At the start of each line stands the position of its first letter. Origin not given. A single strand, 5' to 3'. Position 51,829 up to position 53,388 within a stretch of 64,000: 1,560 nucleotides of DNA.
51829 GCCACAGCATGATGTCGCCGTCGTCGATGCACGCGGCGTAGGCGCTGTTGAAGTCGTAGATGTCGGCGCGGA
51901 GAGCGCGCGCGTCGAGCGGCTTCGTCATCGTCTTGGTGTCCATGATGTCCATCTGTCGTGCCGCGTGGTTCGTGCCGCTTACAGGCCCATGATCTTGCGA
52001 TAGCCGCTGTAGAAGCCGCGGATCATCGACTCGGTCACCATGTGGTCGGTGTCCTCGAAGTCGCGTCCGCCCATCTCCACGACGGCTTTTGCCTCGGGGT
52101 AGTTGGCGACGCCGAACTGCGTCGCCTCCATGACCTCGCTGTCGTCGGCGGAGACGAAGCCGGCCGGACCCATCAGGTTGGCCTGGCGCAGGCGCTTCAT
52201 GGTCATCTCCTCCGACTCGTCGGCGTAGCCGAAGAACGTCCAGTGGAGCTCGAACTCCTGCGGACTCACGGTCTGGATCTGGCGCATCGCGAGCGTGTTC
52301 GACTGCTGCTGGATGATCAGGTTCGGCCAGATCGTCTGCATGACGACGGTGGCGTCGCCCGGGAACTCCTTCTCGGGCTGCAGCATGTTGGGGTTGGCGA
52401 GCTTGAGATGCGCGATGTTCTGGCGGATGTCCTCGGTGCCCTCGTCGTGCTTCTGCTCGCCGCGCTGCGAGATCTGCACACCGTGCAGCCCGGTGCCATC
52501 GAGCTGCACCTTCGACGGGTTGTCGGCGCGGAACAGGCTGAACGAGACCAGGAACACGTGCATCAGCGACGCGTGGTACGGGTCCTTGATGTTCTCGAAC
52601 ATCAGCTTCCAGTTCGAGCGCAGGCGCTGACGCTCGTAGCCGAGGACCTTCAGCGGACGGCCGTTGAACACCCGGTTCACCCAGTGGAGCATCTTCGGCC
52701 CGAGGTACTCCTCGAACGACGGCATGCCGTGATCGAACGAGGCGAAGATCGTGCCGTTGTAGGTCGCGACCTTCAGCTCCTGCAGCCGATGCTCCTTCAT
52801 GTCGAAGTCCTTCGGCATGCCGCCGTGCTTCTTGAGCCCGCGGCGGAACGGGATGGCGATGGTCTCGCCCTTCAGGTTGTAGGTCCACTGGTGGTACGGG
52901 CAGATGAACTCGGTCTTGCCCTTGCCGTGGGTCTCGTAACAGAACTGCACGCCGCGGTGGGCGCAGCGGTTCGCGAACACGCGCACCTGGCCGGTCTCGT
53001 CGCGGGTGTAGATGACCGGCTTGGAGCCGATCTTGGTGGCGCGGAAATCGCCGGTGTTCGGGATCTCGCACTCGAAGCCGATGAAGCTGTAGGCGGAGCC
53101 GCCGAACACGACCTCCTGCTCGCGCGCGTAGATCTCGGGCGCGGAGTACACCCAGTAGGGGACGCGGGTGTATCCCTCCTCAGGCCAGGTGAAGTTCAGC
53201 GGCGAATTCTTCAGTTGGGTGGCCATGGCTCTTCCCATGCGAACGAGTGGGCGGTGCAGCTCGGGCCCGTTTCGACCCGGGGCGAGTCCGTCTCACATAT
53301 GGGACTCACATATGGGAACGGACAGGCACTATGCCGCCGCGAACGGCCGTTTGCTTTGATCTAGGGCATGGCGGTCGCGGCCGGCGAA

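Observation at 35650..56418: Dispersed Rieske-oxygenase-centred catabolic gene set of unknown substrate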

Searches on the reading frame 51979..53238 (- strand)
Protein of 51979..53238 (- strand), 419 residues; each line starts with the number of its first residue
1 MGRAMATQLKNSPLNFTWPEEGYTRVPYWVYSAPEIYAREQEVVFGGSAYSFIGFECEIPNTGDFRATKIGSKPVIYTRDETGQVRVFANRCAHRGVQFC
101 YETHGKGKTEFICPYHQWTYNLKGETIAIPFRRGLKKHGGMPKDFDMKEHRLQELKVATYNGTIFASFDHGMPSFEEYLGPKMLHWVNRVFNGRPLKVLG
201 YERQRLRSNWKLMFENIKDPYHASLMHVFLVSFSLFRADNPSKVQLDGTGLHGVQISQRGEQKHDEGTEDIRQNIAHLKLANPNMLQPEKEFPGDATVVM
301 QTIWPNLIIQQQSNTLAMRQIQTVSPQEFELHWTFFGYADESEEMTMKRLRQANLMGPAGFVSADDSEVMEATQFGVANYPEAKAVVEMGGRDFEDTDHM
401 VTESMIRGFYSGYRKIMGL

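Call 7: search_protein_families(library=pfam, proteins=[window:51979-53238:-])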
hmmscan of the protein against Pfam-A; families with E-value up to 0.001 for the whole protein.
window:51979-53238:- (419 aa): 2 families
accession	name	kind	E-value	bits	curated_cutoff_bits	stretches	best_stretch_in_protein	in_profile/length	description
PF00355.32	Rieske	-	2e-15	56.9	20.3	1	55-136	7-85/88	Rieske [2Fe-2S] domain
PF00848.25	Ring_hydroxyl_A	-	6.7e-14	52.7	24.9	1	203-417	11-206/208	Ring hydroxylating alpha subunit (catalytic domain)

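Call 9: search_protein_families(library=ncbifam, proteins=[window:51979-53238:-], max_evalue=0.01)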
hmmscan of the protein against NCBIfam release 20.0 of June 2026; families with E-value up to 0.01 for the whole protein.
window:51979-53238:- (419 aa): 6 families
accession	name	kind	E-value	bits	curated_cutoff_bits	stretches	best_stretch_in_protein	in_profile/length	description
NF041684.1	ant_diox_AndAc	equivalog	8.6e-130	433.1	750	1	13-418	10-417/418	anthranilate 1,2-dioxygenase large subunit AndAc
NF042946.1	3PPDioc_HcaE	equivalog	2.1e-36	125.9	830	1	25-237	15-224/450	3-phenylpropionate/cinnamic acid dioxygenase subunit alpha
NF058607.1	GlBtMonoOxGbcA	equivalog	2e-34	118.8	670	1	26-232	33-227/420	glycine betaine monooxygenase oxygenase subunit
TIGR03229.1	benzo_1_2_benA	equivalog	1.3e-30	106.7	780.95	1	19-228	9-216/433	benzoate 1,2-dioxygenase large subunit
TIGR03228.1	anthran_1_2_A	equivalog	1.5e-28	99.7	671.9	1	18-237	8-223/438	anthranilate 1,2-dioxygenase large subunit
NF052579.1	BetMthstMoxSdmAMthl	equivalog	4.9e-07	29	600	1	63-142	30-106/351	4beta-methylsterol monooxygenase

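Call 11: search_solved_structures(query=window:51979-53238:-, max_evalue=0.00001)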
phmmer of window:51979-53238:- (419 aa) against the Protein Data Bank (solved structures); distinct sequences matched with E-value up to 0.00001: 36.
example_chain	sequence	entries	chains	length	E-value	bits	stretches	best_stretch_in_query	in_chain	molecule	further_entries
7c8z_A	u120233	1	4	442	2.8e-136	457.9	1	13-418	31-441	Salicylate 5-hydroxylase, large oxygenase component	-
7q04_D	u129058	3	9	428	1.4e-97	330.4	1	18-418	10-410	Terephthalate 1,2-dioxygenase, terminal oxygenase component subunit alpha 2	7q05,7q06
7vju_A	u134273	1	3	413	1.4e-97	330.3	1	18-418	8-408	Rieske (2Fe-2S) domain protein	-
9jp5_A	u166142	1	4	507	9e-33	116.9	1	25-248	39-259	Phthalate 3,4-dioxygenase alpha subunit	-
5aeu_A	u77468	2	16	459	1.4e-31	113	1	30-225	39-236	BIPHENYL DIOXYGENASE SUBUNIT ALPHA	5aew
2yfi_A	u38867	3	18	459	1.4e-31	113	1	30-225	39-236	BIPHENYL DIOXYGENASE SUBUNIT ALPHA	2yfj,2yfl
2xsh_A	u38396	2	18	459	1.6e-31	112.7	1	30-225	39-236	BIPHENYL DIOXYGENASE SUBUNIT ALPHA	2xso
2xr8_A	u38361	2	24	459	1.7e-31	112.7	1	30-225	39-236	BIPHENYL DIOXYGENASE SUBUNIT ALPHA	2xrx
1uli_A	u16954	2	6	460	1.7e-30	109.4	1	25-225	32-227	biphenyl dioxygenase large subunit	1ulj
2b1x_A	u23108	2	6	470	4.8e-30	107.9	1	26-239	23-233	naphthalene dioxygenase large subunit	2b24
8k0a_A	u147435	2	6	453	6.3e-30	107.5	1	25-248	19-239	3-phenylpropionate/cinnamic acid dioxygenase subunit alpha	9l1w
2gbw_A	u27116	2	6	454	1.5e-27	99.7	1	32-371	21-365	Biphenyl 2,3-Dioxygenase Alpha Subunit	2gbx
3gzx_A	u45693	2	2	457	2.1e-27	99.1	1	29-230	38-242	Biphenyl dioxygenase subunit alpha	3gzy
2ckf_A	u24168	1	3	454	6.2e-27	97.6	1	33-373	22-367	RING-HYDROXYLATING DIOXYGENASE ALPHA SUBUNIT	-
1wql_A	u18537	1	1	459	7.6e-27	97.3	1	30-250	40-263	iron-sulfur protein large subunit of cumene dioxygenase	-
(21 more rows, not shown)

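Call 15: find_homologous_proteins(query=window:51979-53238:-, max_evalue=1e-50)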
Query window:51979-53238:- (419 aa): 7781 proteins with E <= 1e-50 among 8000 candidates; the best 120 are listed.
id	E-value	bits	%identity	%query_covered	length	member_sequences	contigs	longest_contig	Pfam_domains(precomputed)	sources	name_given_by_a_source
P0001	1.6e-272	922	94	99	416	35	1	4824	PF00355.33,PF00848.26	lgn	-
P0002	3.6e-271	917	91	100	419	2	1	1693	PF00355.33,PF00848.26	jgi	jgi:salicylate 5-hydroxylase large subunit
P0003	2.1e-267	905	90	100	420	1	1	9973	PF00355.33,PF00848.26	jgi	jgi:salicylate 5-hydroxylase large subunit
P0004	1.9e-231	786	79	99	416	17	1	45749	PF00355.33,PF00848.26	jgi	jgi:salicylate 5-hydroxylase large subunit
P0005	4.5e-227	772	78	98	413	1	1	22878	PF00355.33,PF00848.26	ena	-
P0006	1.0e-225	767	77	99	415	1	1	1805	PF00355.33,PF00848.26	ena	-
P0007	6.4e-223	758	76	99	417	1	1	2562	PF00355.33,PF00848.26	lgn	-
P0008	1.1e-218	744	75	99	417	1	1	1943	PF00355.33,PF00848.26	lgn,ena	-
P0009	1.3e-217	741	74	99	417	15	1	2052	PF00355.33,PF00848.26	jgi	jgi:salicylate 5-hydroxylase large subunit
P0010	2.4e-217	740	75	99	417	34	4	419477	PF00355.33,PF00848.26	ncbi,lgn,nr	ncbi:MAG TPA: SRPBCC family protein [Alphaproteobacteria bacterium]|nr:SRPBCC family protein [Alphap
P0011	6.8e-210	715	94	77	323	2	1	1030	PF00355.33,PF00848.26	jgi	jgi:salicylate 5-hydroxylase large subunit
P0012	2.1e-196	671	68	98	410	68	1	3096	PF00355.33,PF00848.26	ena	-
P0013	4.3e-194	663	67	99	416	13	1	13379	PF00355.33,PF00848.26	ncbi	-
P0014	1.5e-193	661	67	99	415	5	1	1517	PF00355.33,PF00848.26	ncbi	-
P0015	1.2e-192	658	68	99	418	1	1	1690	PF00355.33,PF00848.26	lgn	-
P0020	3.8e-191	654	67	98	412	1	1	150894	PF00355.33,PF00848.26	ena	-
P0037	4.1e-182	624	65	99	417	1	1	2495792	PF00355.33,PF00848.26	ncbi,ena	-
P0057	2.8e-175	601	63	96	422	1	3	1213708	PF00355.33,PF00848.26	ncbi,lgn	ncbi:MAG: aromatic ring-hydroxylating dioxygenase subunit alpha [Rhodovibrionaceae bacterium]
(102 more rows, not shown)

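Call 16: find_encoding_contigs(protein=P0004, flank=10000, max_places=3)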
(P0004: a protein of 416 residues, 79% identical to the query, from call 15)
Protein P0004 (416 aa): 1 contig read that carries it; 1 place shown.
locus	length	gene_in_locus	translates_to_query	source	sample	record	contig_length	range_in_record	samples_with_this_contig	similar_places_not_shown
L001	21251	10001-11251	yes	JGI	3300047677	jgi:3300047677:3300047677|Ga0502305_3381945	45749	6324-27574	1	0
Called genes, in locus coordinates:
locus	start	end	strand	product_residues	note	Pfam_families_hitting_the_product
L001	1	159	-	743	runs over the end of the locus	PF00664:ABC_membrane, PF00005:ABC_tran, PF02463:SMC_N (faint)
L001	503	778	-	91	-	-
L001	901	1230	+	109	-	PF03091:CutA1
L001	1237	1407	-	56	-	-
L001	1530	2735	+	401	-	PF07690:MFS_1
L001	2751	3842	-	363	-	PF15902:Sortilin-Vps10 (faint), PF02012:BNR (faint)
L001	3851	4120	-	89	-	-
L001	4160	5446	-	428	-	PF01053:Cys_Met_Meta_PP, PF01041:DegT_DnrJ_EryC1 (weak)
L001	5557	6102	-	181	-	PF07148:MalM (faint)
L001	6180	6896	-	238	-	-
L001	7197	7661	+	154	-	PF00572:Ribosomal_L13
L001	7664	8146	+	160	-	PF00380:Ribosomal_S9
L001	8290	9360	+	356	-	PF01118:Semialdhyde_dh, PF22698:Semialdhyde_dhC_1, PF02774:Semialdhyde_dhC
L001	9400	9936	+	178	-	PF25087:GMPPB_C (faint), PF00132:Hexapep, PF25084:LbH_EIF2B (weak), PF00132:Hexapep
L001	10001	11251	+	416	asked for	PF00355:Rieske, PF00848:Ring_hydroxyl_A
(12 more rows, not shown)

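Call 17: find_encoding_contigs(protein=P0010, flank=10000, max_places=3)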
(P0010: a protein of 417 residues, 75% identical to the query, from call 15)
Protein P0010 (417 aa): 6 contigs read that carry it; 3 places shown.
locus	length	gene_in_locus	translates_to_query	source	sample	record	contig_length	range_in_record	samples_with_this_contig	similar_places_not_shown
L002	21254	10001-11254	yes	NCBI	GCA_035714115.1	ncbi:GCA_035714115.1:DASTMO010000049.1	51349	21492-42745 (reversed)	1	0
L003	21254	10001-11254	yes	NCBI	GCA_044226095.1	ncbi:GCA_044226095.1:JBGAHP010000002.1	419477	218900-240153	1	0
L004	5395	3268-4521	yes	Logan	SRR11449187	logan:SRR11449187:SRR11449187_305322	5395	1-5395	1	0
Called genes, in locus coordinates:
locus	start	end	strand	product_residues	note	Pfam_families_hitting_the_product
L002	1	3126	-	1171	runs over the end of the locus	PF27156:RP005_N, PF14691:Fer4_20 (faint), PF07992:Pyr_redox_2 (weak)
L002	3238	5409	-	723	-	PF03460:NIR_SIR_ferr, PF01077:NIR_SIR, PF03460:NIR_SIR_ferr, PF01077:NIR_SIR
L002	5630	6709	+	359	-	PF02628:COX15-CtaA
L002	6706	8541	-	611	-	PF06808:DctM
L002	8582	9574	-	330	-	PF16868:NMT1_3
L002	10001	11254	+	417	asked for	PF00355:Rieske, PF00848:Ring_hydroxyl_A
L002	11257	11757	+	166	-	PF13577:SnoaL_4, PF00866:Ring_hydroxyl_B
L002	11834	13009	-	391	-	PF00072:Response_reg, PF00563:EAL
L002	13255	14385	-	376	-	PF00072:Response_reg, PF00563:EAL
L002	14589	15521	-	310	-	PF00701:DHDPS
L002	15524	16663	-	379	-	PF02311:AraC_binding (faint), PF07883:Cupin_2 (faint)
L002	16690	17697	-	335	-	PF02423:OCD_Mu_crystall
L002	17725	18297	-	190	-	-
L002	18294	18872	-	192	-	-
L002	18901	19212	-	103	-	PF00355:Rieske, PF13806:Rieske_2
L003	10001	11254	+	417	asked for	PF00355:Rieske, PF00848:Ring_hydroxyl_A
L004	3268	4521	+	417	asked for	PF00355:Rieske, PF00848:Ring_hydroxyl_A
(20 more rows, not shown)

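Call 18: find_encoding_contigs(protein=P0037, flank=10000, max_places=2)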
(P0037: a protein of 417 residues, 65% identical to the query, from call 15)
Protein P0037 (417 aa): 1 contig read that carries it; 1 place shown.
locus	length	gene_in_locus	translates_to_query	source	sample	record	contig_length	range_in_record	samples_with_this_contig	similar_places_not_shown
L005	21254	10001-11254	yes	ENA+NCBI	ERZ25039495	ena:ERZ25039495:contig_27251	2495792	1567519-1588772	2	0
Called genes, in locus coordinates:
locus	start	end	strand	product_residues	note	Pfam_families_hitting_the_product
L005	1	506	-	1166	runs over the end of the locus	PF27156:RP005_N, PF07992:Pyr_redox_2 (weak)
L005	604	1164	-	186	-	PF13241:NAD_binding_7, PF14824:Sirohm_synth_M (weak)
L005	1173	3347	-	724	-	PF03460:NIR_SIR_ferr, PF01077:NIR_SIR, PF03460:NIR_SIR_ferr, PF01077:NIR_SIR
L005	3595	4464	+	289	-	PF01842:ACT, PF00551:Formyl_trans_N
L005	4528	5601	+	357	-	PF02628:COX15-CtaA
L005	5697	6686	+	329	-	-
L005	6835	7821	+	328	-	PF16868:NMT1_3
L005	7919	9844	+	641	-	PF06808:DctM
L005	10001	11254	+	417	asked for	PF00355:Rieske, PF00848:Ring_hydroxyl_A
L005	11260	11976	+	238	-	PF13577:SnoaL_4, PF00866:Ring_hydroxyl_B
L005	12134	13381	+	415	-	PF01773:Nucleos_tra2_N, PF07670:Gate, PF07662:Nucleos_tra2_C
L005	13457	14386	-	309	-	PF00701:DHDPS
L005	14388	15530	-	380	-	PF07883:Cupin_2 (faint), PF02311:AraC_binding (faint)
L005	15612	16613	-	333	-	PF02423:OCD_Mu_crystall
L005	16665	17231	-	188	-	-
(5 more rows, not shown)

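Call 19: find_encoding_contigs(protein=P0057, flank=10000, max_places=2)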
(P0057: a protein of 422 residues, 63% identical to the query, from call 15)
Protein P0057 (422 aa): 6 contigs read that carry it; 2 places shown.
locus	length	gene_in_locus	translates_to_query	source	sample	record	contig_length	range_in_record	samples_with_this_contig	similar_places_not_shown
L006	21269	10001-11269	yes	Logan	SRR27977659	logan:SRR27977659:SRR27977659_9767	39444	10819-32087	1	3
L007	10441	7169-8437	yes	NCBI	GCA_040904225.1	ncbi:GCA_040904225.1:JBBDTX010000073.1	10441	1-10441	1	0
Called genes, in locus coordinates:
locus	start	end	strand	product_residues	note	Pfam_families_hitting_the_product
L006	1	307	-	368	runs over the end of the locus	PF07883:Cupin_2 (faint)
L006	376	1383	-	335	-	PF02423:OCD_Mu_crystall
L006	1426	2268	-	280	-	PF01557:FAA_hydrolase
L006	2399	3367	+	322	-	PF00126:HTH_1, PF03466:LysR_substrate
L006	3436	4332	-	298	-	PF00701:DHDPS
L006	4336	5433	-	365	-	PF02311:AraC_binding (faint), PF07883:Cupin_2 (weak)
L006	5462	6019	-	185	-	-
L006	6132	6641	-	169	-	PF01047:MarR, PF12802:MarR_2, PF13463:HTH_27 (weak)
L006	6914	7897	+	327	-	PF16868:NMT1_3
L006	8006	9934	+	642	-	PF06808:DctM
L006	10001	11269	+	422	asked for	PF00355:Rieske, PF00848:Ring_hydroxyl_A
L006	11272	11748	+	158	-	PF13577:SnoaL_4, PF00866:Ring_hydroxyl_B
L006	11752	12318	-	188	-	PF02566:OsmC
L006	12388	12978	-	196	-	PF12844:HTH_19, PF13443:HTH_26 (weak), PF13560:HTH_31, PF01381:HTH_3, PF07883:Cupin_2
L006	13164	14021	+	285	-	PF00528:BPD_transp_1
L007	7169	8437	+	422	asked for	PF00355:Rieske, PF00848:Ring_hydroxyl_A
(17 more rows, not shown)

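Call 20: find_encoding_contigs(protein=P0020, flank=10000, max_places=2)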
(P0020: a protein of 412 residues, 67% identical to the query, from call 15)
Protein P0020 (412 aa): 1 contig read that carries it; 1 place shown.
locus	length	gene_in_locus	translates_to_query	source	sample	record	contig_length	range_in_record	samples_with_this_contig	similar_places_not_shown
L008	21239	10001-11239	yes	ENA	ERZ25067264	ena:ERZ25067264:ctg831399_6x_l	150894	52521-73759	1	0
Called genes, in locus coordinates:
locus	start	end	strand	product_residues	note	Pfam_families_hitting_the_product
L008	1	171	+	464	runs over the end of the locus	PF05598:DUF772, PF01609:DDE_Tnp_1 (weak)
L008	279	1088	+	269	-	-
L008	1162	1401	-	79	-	-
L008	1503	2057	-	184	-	PF04542:Sigma70_r2 (weak)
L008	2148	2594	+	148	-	-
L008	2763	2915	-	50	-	-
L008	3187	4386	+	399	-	-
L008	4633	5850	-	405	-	PF13011:LZ_Tnp_IS481 (weak), PF13384:HTH_23, PF13518:HTH_28, PF13551:HTH_29, PF13565:HTH_32, PF00665:rve, PF13683:rve_3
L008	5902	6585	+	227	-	-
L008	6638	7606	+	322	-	PF16868:NMT1_3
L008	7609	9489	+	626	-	PF06808:DctM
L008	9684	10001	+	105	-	PF00355:Rieske, PF13806:Rieske_2, PF22543:Rieske_4 (weak)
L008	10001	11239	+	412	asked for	PF00355:Rieske, PF00848:Ring_hydroxyl_A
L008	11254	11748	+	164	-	PF13577:SnoaL_4, PF00866:Ring_hydroxyl_B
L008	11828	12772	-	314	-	PF00892:EamA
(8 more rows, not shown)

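Call 90: search_dna_similar(query=window:51979-53238:-, collection=plasmids, mode=protein, max_evalue=1e-60, max_rows=40)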
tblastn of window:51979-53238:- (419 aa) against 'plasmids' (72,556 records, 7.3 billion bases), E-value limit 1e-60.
Records with a match: 84; places in all: 105; records where one place covers at least 80% of the query: 84.
Best place of each record, by identity: <60% 84.
By first word of the organism name: Rhodococcus 16; Burkholderia 11; Variovorax 7; Caballeronia 7; Novosphingobium 6; Azospirillum 3; Ralstonia 3; Sphingobium 3; Paraburkholderia 3; Massilia 2; and 18 more.
By predicted mobility (MOB-suite, as given by PLSDB): non-mobilizable 40; conjugative 25; mobilizable 19.
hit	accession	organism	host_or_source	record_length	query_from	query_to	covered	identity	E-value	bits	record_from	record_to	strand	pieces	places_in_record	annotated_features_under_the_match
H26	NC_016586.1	Azospirillum lipoferum 4B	-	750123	10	419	98%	51.5%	9e-140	448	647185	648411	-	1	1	aromatic ring-hydroxylating dioxygenase subunit alpha | nuclear transport factor 2 family protein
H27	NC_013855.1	Azospirillum sp. B510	-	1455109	18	419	96%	51.5%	5e-137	440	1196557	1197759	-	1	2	record has no annotation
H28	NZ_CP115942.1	Ralstonia syzygii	Musa sp.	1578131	9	419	98%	49.6%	9e-131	422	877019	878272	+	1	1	none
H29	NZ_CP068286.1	Ralstonia syzygii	Musa balbisiana cultivar Kepok,banana ...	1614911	9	419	98%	49.6%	9e-131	422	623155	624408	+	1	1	record has no annotation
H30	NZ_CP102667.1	Sphingobium sp. JS3065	whole organism,chemical plant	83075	13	418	97%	50.1%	1e-131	424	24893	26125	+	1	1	nagG: salicylate 5-hydroxylase large oxygenase NagG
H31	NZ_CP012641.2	Massilia sp. WG5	cell culture,soil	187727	4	417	99%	48.9%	4e-127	411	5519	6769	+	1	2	Rieske 2Fe-2S domain-containing protein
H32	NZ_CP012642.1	Massilia sp. WG5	cell culture,soil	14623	4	417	99%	48.9%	6e-127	411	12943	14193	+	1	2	Rieske 2Fe-2S domain-containing protein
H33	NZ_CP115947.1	Ralstonia solanacearum MolK2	Musa sp.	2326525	8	419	98%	49.0%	1e-128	416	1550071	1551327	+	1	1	record has no annotation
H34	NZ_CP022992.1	Paraburkholderia aromaticivorans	-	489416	13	418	97%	49.8%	1e-129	418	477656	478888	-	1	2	aromatic ring-hydroxylating dioxygenase subunit alpha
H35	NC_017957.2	Tistrella mobilis KA081020-065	-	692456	17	419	96%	49.9%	7e-134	431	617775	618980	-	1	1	aromatic ring-hydroxylating dioxygenase subunit alpha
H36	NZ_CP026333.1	Pseudomonas sp. XWY-1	cell culture,Rice Fields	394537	13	418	97%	49.4%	1e-127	413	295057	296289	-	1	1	aromatic ring-hydroxylating dioxygenase subunit alpha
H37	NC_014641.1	Achromobacter xylosoxidans A8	-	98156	3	417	99%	47.7%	4e-127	411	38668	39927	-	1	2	Rieske 2Fe-2S domain-containing protein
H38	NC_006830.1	Achromobacter xylosoxidans A8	-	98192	3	417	99%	47.7%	8e-127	410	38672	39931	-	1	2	Rieske 2Fe-2S domain-containing protein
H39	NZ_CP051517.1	Paraburkholderia aromaticivorans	clean bacterial culture,Alpine forest ...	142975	9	417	98%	48.4%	2e-129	418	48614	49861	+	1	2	aromatic ring-hydroxylating dioxygenase subunit alpha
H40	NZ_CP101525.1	Burkholderia arboris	mixed culture,soil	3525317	9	417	98%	47.5%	8e-123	399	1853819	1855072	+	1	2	none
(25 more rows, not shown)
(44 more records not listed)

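Call 91: get_annotated_region(hit=H26, flank=9000)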
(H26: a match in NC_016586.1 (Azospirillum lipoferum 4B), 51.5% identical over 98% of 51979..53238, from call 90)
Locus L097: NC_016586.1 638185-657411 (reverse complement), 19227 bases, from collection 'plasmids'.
description: Azospirillum lipoferum 4B plasmid AZO_p2, complete sequence
organism: Azospirillum lipoferum 4B (NCBI taxid 862719)
taxonomy: Bacteria; Pseudomonadota; Alphaproteobacteria; Rhodospirillales; Azospirillaceae; Azospirillum; Azospirillum lipoferum; Azospirillum lipoferum 4B
host: -; source: -; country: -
typing (MOB-suite, as given by PLSDB): conjugative; replicon rep_cluster_67; relaxase MOBP; mating-pair formation MPF_T
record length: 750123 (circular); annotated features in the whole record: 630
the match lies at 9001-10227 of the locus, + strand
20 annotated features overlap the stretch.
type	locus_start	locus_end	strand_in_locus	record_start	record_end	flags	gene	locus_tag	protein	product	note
CDS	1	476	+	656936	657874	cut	-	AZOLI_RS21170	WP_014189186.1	ABC transporter permease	GO:0055085 - transmembrane transport [Evidence IEA]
CDS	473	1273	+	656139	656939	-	-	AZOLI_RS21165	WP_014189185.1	ABC transporter permease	GO:0055085 - transmembrane transport [Evidence IEA]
CDS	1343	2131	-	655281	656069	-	-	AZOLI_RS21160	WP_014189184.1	SDR family NAD(P)-dependent oxidoreductase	-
CDS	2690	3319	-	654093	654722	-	-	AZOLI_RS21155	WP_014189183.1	superoxide dismutase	-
CDS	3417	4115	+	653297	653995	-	-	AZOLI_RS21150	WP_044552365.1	metalloregulator ArsR/SmtB family transcription factor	-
CDS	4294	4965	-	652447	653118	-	-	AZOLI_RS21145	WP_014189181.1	TerC family protein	-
CDS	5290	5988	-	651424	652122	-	-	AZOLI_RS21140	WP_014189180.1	fumarylacetoacetate hydrolase family protein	-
CDS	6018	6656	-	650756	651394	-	maiA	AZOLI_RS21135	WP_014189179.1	maleylacetoacetate isomerase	GO:0006559 - L-phenylalanine catabolic process [Evidence IEA]; GO:0006572 - tyrosine catabolic process [Evidence IEA]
CDS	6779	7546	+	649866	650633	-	-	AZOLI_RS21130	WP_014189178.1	IclR family transcriptional regulator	GO:0006355 - regulation of DNA-templated transcription [Evidence IEA]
CDS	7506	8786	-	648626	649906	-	-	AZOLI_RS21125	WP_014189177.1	FAD-dependent oxidoreductase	-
CDS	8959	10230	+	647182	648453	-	-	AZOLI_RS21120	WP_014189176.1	aromatic ring-hydroxylating dioxygenase subunit alpha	-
CDS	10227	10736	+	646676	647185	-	-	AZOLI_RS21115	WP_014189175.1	nuclear transport factor 2 family protein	-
CDS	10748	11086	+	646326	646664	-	-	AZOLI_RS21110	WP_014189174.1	non-heme iron oxygenase ferredoxin subunit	-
CDS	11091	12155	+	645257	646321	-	gtdA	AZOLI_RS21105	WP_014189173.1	gentisate 1,2-dioxygenase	-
CDS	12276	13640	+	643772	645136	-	-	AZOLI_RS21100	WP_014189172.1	MFS transporter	GO:0055085 - transmembrane transport [Evidence IEA]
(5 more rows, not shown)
